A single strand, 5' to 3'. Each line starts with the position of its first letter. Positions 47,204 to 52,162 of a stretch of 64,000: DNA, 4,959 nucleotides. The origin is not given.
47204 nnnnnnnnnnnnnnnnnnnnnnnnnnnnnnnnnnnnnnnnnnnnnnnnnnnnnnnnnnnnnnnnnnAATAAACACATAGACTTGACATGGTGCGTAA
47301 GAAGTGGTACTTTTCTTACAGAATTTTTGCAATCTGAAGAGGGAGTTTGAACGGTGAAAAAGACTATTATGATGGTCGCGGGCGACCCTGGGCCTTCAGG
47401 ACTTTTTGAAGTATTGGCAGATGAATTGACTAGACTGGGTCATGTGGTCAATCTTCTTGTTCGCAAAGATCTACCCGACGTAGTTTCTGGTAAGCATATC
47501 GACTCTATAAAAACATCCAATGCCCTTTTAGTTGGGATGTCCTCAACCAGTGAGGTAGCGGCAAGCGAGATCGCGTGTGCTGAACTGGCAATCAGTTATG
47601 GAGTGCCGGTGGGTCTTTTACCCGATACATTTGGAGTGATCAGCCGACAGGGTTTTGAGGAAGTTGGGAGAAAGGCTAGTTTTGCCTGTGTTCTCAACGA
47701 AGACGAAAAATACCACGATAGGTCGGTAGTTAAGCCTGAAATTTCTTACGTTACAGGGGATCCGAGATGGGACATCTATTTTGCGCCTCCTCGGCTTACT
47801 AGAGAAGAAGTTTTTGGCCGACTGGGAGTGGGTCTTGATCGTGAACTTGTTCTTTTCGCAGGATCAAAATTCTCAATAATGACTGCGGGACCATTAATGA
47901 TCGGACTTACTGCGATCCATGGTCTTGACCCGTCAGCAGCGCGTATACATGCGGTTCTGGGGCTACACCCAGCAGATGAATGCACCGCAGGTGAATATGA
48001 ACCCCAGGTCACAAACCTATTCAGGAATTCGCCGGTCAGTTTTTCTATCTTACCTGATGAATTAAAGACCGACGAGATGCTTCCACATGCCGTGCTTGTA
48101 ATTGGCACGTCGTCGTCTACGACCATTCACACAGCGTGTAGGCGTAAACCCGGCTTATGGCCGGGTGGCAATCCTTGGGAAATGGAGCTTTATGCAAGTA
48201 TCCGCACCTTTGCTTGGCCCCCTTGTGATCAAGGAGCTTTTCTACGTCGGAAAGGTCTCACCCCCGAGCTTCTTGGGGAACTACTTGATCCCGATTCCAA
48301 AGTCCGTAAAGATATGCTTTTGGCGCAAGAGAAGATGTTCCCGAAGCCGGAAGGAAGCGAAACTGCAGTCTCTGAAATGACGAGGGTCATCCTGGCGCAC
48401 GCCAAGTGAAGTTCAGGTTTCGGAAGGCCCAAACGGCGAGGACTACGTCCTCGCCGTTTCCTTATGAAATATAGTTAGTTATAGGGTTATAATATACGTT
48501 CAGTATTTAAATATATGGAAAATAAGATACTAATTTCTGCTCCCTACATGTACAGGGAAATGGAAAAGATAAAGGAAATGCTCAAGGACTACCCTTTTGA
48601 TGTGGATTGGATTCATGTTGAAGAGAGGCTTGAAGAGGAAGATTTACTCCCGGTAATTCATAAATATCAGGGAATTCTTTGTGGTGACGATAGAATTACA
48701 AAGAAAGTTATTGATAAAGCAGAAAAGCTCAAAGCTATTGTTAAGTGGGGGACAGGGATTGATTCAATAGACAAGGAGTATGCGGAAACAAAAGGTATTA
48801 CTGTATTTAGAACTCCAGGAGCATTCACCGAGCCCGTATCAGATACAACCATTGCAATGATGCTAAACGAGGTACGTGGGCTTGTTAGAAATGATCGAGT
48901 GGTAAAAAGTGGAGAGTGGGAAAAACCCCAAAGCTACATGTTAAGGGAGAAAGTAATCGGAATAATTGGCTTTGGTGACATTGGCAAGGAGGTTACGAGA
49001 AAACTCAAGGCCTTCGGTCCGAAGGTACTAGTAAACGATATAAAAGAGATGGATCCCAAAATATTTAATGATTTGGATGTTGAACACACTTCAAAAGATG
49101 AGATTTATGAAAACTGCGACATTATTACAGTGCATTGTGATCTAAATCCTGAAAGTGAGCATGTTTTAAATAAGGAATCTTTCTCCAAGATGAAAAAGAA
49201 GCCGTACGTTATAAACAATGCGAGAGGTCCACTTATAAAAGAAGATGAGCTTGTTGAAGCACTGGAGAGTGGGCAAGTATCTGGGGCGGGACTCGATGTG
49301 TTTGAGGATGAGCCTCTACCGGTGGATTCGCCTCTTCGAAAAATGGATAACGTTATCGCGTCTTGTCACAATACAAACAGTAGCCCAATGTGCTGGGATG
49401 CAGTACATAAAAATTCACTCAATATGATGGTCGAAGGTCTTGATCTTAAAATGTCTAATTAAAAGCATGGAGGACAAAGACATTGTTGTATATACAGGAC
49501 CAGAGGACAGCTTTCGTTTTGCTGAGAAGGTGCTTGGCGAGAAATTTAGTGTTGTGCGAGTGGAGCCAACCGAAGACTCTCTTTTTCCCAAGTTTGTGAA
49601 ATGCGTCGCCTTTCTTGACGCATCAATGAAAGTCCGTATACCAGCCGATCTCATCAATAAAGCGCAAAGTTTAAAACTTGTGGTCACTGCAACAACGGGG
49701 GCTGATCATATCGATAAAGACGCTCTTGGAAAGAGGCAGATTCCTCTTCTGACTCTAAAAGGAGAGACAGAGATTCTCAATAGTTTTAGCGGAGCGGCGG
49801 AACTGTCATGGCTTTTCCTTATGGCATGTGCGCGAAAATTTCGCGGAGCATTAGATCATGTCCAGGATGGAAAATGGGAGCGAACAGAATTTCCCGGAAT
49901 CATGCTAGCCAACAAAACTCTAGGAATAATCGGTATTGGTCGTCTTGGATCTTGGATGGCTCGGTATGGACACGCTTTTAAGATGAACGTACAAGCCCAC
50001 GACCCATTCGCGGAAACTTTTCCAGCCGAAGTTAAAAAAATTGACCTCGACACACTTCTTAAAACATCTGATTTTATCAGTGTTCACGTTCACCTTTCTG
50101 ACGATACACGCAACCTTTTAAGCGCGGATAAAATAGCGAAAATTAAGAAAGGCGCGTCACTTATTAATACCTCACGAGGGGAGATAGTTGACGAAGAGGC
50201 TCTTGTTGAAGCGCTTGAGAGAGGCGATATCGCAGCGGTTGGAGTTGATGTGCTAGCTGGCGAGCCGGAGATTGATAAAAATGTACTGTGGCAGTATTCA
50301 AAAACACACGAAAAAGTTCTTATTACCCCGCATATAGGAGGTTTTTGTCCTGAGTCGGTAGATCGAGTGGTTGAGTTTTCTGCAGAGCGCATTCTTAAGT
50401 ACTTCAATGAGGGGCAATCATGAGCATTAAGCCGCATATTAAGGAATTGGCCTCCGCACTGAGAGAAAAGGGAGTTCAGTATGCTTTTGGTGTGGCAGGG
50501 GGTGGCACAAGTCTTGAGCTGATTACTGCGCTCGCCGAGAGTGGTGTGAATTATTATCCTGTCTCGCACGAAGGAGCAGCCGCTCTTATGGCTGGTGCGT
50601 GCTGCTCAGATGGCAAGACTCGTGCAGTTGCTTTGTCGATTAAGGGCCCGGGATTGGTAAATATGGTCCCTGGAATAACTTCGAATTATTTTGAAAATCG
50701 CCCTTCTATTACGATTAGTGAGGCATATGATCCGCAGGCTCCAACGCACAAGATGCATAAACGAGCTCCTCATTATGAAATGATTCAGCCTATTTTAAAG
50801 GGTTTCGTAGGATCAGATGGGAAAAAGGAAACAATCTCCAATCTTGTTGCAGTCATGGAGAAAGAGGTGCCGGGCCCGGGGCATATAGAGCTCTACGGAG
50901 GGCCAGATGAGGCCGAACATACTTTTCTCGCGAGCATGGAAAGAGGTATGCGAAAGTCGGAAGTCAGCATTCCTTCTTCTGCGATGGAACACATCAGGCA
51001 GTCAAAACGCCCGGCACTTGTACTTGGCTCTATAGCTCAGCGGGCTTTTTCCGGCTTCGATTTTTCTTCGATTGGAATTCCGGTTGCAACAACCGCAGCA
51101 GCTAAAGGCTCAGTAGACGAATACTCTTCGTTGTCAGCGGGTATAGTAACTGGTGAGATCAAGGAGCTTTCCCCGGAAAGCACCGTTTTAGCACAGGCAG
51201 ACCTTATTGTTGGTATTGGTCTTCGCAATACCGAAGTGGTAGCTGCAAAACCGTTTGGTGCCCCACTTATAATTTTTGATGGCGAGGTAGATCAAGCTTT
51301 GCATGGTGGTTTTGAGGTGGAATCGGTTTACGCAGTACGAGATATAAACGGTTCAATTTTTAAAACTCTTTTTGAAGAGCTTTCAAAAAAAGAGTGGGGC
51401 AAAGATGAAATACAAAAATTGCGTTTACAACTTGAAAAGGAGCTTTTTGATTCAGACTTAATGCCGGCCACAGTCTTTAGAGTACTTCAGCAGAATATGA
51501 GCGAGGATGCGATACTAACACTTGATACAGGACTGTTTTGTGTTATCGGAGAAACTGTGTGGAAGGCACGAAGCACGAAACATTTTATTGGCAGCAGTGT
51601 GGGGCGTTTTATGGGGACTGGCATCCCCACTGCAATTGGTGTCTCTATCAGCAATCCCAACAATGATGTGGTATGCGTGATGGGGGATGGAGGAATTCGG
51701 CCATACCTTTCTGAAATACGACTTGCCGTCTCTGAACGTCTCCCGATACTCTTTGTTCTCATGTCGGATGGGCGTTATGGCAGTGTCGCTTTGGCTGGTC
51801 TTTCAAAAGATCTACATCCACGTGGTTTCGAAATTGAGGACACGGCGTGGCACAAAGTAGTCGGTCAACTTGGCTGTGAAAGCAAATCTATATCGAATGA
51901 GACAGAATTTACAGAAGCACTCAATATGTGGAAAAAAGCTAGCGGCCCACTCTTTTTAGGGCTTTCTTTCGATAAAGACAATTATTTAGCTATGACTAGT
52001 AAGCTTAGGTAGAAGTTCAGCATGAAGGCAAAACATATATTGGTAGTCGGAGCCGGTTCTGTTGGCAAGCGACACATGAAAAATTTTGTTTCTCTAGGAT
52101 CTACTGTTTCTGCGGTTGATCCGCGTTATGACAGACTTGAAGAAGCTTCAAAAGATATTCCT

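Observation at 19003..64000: A roughly 45-kb single-strand glycan island encoding a complete nonulosonic-acid pathway, probably legionaminic/bacillosamine-type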

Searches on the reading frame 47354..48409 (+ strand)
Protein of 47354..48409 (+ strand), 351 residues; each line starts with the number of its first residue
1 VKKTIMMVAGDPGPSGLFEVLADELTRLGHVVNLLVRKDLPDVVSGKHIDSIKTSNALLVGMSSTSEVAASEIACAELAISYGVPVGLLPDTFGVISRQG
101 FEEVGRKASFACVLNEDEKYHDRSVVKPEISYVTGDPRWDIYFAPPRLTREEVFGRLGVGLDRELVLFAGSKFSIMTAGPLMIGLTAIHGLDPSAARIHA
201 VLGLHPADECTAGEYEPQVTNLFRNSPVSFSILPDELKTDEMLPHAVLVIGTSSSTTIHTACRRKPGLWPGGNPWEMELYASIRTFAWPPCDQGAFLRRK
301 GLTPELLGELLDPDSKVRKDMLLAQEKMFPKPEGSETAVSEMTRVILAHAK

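Call 10: search_protein_families(library=pfam, proteins=[window:47354-48409:+], max_evalue=0.001)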
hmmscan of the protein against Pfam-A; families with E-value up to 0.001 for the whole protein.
window:47354-48409:+ (351 aa): 0 families

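Call 48: search_protein_families(library=ncbifam, proteins=[window:47354-48409:+], max_evalue=0.001)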
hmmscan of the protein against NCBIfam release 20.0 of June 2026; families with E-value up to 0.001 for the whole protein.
window:47354-48409:+ (351 aa): 0 families

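Call 52: search_protein_families(library=pfam, proteins=[window:47354-48409:+], max_evalue=1)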
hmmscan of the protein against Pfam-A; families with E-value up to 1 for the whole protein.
window:47354-48409:+ (351 aa): 0 families

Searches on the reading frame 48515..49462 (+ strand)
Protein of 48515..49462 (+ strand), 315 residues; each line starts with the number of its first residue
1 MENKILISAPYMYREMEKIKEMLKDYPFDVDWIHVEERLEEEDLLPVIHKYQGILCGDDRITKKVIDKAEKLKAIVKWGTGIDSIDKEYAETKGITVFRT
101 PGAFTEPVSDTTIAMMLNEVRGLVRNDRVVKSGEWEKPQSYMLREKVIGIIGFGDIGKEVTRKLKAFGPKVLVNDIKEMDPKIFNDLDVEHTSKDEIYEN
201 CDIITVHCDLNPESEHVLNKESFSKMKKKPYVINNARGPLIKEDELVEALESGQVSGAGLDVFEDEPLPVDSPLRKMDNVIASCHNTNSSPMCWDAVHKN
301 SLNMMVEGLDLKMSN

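Call 10: search_protein_families(library=pfam, proteins=[window:48515-49462:+], max_evalue=0.001)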
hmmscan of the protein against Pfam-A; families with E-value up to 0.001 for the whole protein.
window:48515-49462:+ (315 aa): 3 families
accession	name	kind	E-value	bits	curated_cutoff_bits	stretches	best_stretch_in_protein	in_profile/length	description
PF02826.25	2-Hacid_dh_C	-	1e-53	181.8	25.1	1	113-286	1-177/178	D-isomer specific 2-hydroxyacid dehydrogenase, NAD binding domain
PF00389.36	2-Hacid_dh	-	3.1e-17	62.9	24.6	1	18-217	10-103/134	D-isomer specific 2-hydroxyacid dehydrogenase, catalytic domain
PF00670.27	AdoHcyase_NAD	-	8.3e-06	26.4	27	1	141-234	19-108/162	S-adenosyl-L-homocysteine hydrolase, NAD binding domain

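Call 31: search_protein_families(library=ncbifam, proteins=[window:48515-49462:+], max_evalue=0.00001)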
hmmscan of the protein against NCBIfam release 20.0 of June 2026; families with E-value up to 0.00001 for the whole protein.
window:48515-49462:+ (315 aa): 21 families
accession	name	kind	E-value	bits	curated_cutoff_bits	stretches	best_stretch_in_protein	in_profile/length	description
TIGR01327.1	PGDH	equivalog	3.7e-63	214.1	454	1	33-289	23-281/525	phosphoglycerate dehydrogenase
NF009714.1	PRK13243.1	equivalog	2.1e-52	178.5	455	1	18-289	14-293/332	glyoxylate reductase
NF005750.0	PRK07574.1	equivalog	6.1e-47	160.5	329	1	61-286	104-334/386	NAD-dependent formate dehydrogenase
NF011938.0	PRK15409.1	equivalog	6.2e-47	160.2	492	1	29-288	24-288/324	glyoxylate/hydroxypyruvate reductase GhrB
NF008759.0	PRK11790.1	equivalog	8.4e-46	156.5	404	1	34-289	38-297/410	phosphoglycerate dehydrogenase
NF005069.0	PRK06487.1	equivalog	1.8e-42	145.5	448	1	41-289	39-291/320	2-hydroxyacid dehydrogenase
NF006263.0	PRK08410.1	equivalog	2.2e-41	142.2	389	1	60-279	52-274/311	D-2-hydroxyacid dehydrogenase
NF041369.1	Dhydh_Halo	equivalog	9.8e-38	130.1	400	1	79-288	63-274/305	D-2-hydroxyacid dehydrogenase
NF005387.0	PRK06932.1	equivalog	1.5e-34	119.4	492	1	28-285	23-286/314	2-hydroxyacid dehydrogenase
NF000492.1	vanH_gen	exception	1.5e-33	116.2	540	1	72-266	67-255/312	D-lactate dehydrogenase VanH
NF000371.1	vanH_Agroup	exception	6.3e-30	104.5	700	1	71-266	71-260/322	VanH-A/VanH-Pt family D-lactate dehydrogenase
NF001309.0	PRK00257.1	equivalog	1.2e-28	100.2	434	1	71-276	58-246/379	4-phosphoerythronate dehydrogenase PdxB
NF000151.1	vanH-Ac1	exception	2.7e-27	96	750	1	77-266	108-291/351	D-lactate dehydrogenase VanH-Ac1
NF000112.1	vanH-Amyco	exception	4.9e-27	95.1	625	1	75-266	99-284/348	VanH-AOV family D-lactate dehydrogenase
NF000128.1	vanH-Sc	exception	5.1e-27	94.9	650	1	77-266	92-275/337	D-lactate dehydrogenase VanH-Sc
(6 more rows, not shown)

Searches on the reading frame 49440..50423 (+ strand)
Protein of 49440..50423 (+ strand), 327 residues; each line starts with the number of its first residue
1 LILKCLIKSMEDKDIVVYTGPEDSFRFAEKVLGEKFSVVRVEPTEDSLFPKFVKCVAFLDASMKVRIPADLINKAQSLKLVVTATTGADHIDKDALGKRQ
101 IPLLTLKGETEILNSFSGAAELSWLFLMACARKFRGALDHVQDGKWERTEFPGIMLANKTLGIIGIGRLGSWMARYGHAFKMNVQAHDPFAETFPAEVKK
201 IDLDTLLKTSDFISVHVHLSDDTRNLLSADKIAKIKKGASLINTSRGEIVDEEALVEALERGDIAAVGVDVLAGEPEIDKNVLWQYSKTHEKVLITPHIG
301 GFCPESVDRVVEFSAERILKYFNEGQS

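Call 10: search_protein_families(library=pfam, proteins=[window:49440-50423:+], max_evalue=0.001)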
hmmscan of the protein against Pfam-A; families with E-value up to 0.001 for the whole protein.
window:49440-50423:+ (327 aa): 3 families
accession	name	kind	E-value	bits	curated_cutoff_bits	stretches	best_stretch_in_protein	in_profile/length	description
PF02826.25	2-Hacid_dh_C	-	7.2e-51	172.5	25.1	1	126-300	3-178/178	D-isomer specific 2-hydroxyacid dehydrogenase, NAD binding domain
PF00389.36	2-Hacid_dh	-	2.8e-08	34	24.6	1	35-108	21-92/134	D-isomer specific 2-hydroxyacid dehydrogenase, catalytic domain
PF03446.21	NAD_binding_2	-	0.00014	22.4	21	1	161-278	2-126/161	NAD binding domain of 6-phosphogluconate dehydrogenase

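Call 31: search_protein_families(library=ncbifam, proteins=[window:49440-50423:+], max_evalue=0.00001)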
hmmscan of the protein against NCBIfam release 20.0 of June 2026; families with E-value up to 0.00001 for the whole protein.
window:49440-50423:+ (327 aa): 21 families
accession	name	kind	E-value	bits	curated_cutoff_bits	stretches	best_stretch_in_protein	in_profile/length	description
TIGR01327.1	PGDH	equivalog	1e-60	206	454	1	64-323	49-302/525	phosphoglycerate dehydrogenase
NF005069.0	PRK06487.1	equivalog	3.1e-46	157.9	448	1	62-323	54-312/320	2-hydroxyacid dehydrogenase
NF009714.1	PRK13243.1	equivalog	4.7e-45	154.4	455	1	42-321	33-312/332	glyoxylate reductase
NF006263.0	PRK08410.1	equivalog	6.6e-42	144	389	1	64-324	50-309/311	D-2-hydroxyacid dehydrogenase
NF008759.0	PRK11790.1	equivalog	2.7e-41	141.6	404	1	53-326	52-321/410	phosphoglycerate dehydrogenase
NF011938.0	PRK15409.1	equivalog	1.8e-38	132.4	492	1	54-305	45-292/324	glyoxylate/hydroxypyruvate reductase GhrB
NF005750.0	PRK07574.1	equivalog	4.6e-36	124.7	329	1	68-323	105-358/386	NAD-dependent formate dehydrogenase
NF001309.0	PRK00257.1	equivalog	8.8e-35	120.4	434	1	139-321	97-277/379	4-phosphoerythronate dehydrogenase PdxB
NF005387.0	PRK06932.1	equivalog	2.7e-33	115.3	492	1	64-323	52-311/314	2-hydroxyacid dehydrogenase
NF000492.1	vanH_gen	exception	8.5e-32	110.5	540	1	64-307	53-296/312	D-lactate dehydrogenase VanH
NF041369.1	Dhydh_Halo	equivalog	3.2e-31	108.7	400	1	80-321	58-294/305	D-2-hydroxyacid dehydrogenase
NF000371.1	vanH_Agroup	exception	2.3e-26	92.8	700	1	70-302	64-296/322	VanH-A/VanH-Pt family D-lactate dehydrogenase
NF005027.0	PRK06436.1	equivalog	3.5e-25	88.7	261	1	76-323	48-281/303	2-hydroxyacid dehydrogenase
NF000128.1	vanH-Sc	exception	2.7e-23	82.6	650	1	112-278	115-278/337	D-lactate dehydrogenase VanH-Sc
NF000004.1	vanH-D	exception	1.2e-21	77.2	550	1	71-279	66-265/323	D-lactate dehydrogenase VanH-D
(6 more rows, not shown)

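Call 64: search_solved_structures(query=window:49440-50423:+, max_evalue=1e-20, show_alignments=0)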
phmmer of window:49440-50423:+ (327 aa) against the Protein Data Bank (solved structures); distinct sequences matched with E-value up to 1e-20: 79 (the best 60 are shown).
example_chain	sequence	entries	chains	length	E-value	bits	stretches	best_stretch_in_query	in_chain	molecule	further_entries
1wwk_A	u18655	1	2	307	1.2e-42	149.1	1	42-321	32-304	phosphoglycerate dehydrogenase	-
6plf_A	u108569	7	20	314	2.1e-39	138.5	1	44-313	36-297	D-3-phosphoglycerate dehydrogenase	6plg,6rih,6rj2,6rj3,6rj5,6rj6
7ewh_A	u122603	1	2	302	2.1e-39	138.5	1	44-312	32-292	D-3-phosphoglycerate dehydrogenase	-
5n6c_A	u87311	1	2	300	2.1e-39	138.5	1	44-312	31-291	D-3-phosphoglycerate dehydrogenase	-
7dkm_A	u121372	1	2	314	2.2e-39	138.4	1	44-312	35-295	D-3-phosphoglycerate dehydrogenase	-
6cwa_A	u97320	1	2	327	2.3e-39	138.3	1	44-313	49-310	D-3-phosphoglycerate dehydrogenase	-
7cvp_A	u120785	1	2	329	2.4e-39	138.3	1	44-313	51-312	D-3-phosphoglycerate dehydrogenase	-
2g76_A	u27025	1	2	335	2.5e-39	138.2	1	44-313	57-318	D-3-phosphoglycerate dehydrogenase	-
9whb_A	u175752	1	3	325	5e-39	137.2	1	66-323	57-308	3-phosphoglycerate dehydrogenase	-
3ddn_A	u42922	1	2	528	1.2e-37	132.7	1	32-316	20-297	D-3-phosphoglycerate dehydrogenase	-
1ygy_A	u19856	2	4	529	1.2e-37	132.7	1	32-316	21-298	D-3-phosphoglycerate dehydrogenase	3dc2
9jcm_A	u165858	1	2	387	3e-36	128.1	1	65-317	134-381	D-3-phosphoglycerate dehydrogenase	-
9jcn_A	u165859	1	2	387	2.1e-35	125.3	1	65-317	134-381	D-3-phosphoglycerate dehydrogenase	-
2cuk_A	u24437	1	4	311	6.4e-35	123.7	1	58-321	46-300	glycerate dehydrogenase/glyoxylate reductase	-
8wph_A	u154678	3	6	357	5.9e-33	117.3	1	27-320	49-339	McyI-NAD | McyI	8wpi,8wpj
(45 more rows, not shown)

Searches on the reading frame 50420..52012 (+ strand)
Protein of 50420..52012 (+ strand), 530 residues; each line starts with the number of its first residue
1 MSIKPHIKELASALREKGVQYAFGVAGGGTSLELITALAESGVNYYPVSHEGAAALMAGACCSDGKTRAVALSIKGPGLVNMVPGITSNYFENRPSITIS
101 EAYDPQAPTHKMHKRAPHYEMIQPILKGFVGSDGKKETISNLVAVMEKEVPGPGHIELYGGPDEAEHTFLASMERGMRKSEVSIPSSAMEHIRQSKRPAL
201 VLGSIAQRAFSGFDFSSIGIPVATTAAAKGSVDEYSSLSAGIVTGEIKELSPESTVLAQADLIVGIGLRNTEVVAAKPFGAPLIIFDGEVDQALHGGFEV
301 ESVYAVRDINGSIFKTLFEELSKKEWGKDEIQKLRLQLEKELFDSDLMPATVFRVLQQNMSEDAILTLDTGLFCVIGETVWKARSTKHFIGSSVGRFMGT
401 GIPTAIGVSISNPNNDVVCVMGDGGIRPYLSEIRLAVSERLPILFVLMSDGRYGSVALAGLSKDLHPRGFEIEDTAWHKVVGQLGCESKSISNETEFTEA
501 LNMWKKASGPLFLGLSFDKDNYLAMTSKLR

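Call 10: search_protein_families(library=pfam, proteins=[window:50420-52012:+], max_evalue=0.001)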
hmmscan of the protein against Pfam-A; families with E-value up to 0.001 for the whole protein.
window:50420-52012:+ (530 aa): 3 families
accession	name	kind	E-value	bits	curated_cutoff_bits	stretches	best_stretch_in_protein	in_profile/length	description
PF02775.26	TPP_enzyme_C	-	2.8e-18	66.6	21.9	1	369-513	1-149/151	Thiamine pyrophosphate enzyme, C-terminal TPP binding domain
PF02776.23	TPP_enzyme_N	-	2e-16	60.2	26.8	1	10-101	7-98/119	Thiamine pyrophosphate enzyme, N-terminal TPP binding domain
PF00205.28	TPP_enzyme_M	-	3.9e-09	36.8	30.4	1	188-273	4-91/137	Thiamine pyrophosphate enzyme, central domain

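Call 31: search_protein_families(library=ncbifam, proteins=[window:50420-52012:+], max_evalue=0.00001)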
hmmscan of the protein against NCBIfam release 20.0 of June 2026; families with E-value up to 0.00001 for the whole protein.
window:50420-52012:+ (530 aa): 50 families (the best 25 are shown)
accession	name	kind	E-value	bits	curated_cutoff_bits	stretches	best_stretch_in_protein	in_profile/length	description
NF006187.0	PRK08322.1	equivalog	1.1e-42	146.2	509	1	11-513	9-524/548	acetolactate synthase large subunit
NF005712.0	PRK07524.1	subfamily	1.3e-38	132.7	500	1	9-516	8-528/536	5-guanidino-2-oxopentanoate decarboxylase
TIGR00118.1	acolac_lg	equivalog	2.1e-35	122.2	538.35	1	10-525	7-543/557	biosynthetic-type acetolactate synthase large subunit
NF006378.0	PRK08617.1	equivalog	7.3e-35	120.3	510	1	11-521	15-542/556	acetolactate synthase AlsS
NF004919.0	PRK06276.1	equivalog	5.5e-34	117.4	866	1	11-526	8-547/582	acetolactate synthase large subunit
TIGR02418.1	acolac_catab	equivalog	1.9e-33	115.7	551.1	1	11-518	6-530/539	acetolactate synthase AlsS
NF006524.0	PRK08978.1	equivalog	1.1e-30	106.4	738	1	10-520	7-527/548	acetolactate synthase 2 catalytic subunit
NF006052.0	PRK08199.1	subfamily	5.3e-30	104.2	539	1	10-522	14-542/559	thiamine pyrophosphate protein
NF006122.0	PRK08266.1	subfamily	1.8e-28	99.3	571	1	10-520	10-527/543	hypothetical protein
NF004710.0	PRK06048.1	equivalog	3.8e-28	98.3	976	1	10-456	14-474/561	acetolactate synthase large subunit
NF006377.0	PRK08611.1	equivalog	5e-27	94.7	742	1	186-521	194-533/576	pyruvate oxidase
NF005713.0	PRK07525.1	subfamily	3.1e-25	88.6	620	2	338-502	377-543/592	sulfoacetaldehyde acetyltransferase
NF005470.0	PRK07064.1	equivalog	4.6e-25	88.7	495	1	10-513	11-525/552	thiamine pyrophosphate-binding protein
NF006016.1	PRK08155.1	equivalog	2.3e-24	85.7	870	1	14-515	13-530/554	acetolactate synthase large subunit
NF005651.0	PRK07418.1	subfamily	2.8e-24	85.3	942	1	10-456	25-495/617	acetolactate synthase large subunit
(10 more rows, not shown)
